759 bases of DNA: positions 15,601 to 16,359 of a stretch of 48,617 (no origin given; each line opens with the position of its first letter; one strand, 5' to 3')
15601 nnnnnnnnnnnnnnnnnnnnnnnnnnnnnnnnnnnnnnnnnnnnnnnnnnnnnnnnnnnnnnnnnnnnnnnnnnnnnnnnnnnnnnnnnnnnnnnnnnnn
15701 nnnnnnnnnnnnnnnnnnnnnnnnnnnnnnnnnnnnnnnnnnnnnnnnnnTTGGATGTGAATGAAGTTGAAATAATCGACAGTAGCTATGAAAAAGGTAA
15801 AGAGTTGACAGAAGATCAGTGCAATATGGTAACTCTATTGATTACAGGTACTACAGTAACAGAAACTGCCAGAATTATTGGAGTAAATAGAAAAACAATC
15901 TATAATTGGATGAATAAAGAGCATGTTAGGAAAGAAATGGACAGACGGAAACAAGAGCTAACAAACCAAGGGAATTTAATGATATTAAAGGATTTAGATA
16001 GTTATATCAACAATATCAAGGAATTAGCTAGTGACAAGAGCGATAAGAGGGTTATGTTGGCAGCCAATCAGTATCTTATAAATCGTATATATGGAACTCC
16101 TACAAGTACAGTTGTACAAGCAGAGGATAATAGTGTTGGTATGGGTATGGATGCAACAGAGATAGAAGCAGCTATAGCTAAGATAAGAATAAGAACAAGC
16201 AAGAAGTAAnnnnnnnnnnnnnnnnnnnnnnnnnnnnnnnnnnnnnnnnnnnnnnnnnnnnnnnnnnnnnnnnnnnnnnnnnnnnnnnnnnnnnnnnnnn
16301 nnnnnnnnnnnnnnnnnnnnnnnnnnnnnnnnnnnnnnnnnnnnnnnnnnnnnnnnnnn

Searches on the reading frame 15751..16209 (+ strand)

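Call 93: search_protein_families(library=pfam, proteins=[window:15751-16209:+], max_evalue=0.001)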
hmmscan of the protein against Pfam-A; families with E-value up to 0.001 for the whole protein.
window:15751-16209:+ (152 aa): 7 families
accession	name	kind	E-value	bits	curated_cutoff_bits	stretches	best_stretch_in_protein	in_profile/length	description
PF13022.12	HTH_Tnp_1_2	-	9.2e-07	29.4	27.9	1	14-86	3-79/122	Helix-turn-helix of insertion element transposase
PF13518.12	HTH_28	-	5.2e-06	26.9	25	1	26-56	5-35/52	Helix-turn-helix domain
PF01710.22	HTH_Tnp_IS630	-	7e-06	26.5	21.3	1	26-76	11-61/119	Transposase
PF13384.12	HTH_23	-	0.00011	22.4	24.6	1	25-54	9-38/50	Homeodomain-like domain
PF12728.13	HTH_17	-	0.00015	22.3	27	1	35-57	3-25/51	Helix-turn-helix domain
PF02796.21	HTH_7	-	0.00025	21.5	23.8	1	21-52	8-40/45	Helix-turn-helix domain of resolvase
PF06056.18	Terminase_5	-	0.00029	21.1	20.3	1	32-58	12-38/58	Putative ATPase subunit of terminase (gpP-like)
